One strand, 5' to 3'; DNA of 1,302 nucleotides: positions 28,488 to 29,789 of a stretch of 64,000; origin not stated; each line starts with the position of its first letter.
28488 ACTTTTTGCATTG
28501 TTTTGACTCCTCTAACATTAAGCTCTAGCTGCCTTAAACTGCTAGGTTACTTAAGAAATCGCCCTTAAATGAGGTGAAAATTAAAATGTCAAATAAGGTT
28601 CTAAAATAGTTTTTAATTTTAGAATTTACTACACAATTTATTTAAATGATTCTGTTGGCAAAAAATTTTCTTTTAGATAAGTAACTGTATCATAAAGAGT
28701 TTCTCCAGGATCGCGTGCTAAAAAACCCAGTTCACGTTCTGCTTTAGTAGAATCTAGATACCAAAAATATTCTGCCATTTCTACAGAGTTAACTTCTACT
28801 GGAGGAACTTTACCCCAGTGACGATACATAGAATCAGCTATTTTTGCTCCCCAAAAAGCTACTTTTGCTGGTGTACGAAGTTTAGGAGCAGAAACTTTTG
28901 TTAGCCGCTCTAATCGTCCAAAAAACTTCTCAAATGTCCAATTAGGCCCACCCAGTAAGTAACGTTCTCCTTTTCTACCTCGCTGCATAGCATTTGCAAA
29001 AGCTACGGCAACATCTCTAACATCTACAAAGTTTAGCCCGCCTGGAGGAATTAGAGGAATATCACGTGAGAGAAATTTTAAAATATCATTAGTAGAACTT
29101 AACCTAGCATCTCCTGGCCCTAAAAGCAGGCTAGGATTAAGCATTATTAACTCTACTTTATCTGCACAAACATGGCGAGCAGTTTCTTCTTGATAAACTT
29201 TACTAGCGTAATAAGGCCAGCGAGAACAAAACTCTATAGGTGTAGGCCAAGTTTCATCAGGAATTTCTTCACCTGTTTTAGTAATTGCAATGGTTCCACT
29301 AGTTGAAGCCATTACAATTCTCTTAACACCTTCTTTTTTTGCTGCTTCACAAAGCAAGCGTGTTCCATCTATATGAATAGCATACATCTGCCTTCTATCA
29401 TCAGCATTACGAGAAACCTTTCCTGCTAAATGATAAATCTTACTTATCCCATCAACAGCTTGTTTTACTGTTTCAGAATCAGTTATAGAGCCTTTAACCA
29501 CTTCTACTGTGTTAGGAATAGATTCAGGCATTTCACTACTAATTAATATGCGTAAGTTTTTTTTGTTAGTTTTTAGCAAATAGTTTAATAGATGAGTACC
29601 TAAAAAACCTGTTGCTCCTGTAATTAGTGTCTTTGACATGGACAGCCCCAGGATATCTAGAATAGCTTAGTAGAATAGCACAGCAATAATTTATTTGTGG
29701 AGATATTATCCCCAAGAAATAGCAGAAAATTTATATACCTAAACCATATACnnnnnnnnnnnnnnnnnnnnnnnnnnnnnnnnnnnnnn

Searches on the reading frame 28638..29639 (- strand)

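Call 3: search_protein_families(library=pfam, proteins=[window:28638-29639:-], max_evalue=0.1)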
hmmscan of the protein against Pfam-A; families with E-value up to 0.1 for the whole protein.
window:28638-29639:- (333 aa): 10 families
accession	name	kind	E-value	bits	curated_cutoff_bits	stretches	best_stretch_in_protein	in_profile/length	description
PF01370.27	Epimerase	-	1.4e-30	106.9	20.9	1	5-230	2-240/240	NAD dependent epimerase/dehydratase family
PF01073.25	3Beta_HSD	-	1.1e-19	71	22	1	5-153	1-156/280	3-beta hydroxysteroid dehydrogenase/isomerase family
PF16363.11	GDP_Man_Dehyd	-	5e-16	59.5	27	1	5-306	1-319/332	GDP-mannose 4,6 dehydratase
PF13460.12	NAD_binding_10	-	3.6e-15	56.7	27.2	1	8-156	1-133/184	NAD(P)H-binding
PF07993.18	NAD_binding_4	-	9.8e-12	45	20.1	2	6-38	1-35/258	Male sterility protein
PF05368.20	NmrA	-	2.3e-09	37.7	27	1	3-114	4-108/298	NmrA-like family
PF02719.21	Polysacc_synt_2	-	1.6e-08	34.6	20.2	1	5-114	2-129/293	Polysaccharide biosynthesis protein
PF08659.16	KR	-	8.3e-05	23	22.6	1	4-116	3-139/180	KR domain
PF04321.23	RmlD_sub_bind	-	0.00021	20.9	27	1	3-113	2-101/287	RmlD substrate binding domain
PF16164.10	VWA_N2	-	0.00041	20.9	27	1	74-128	14-67/79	VWA N-terminal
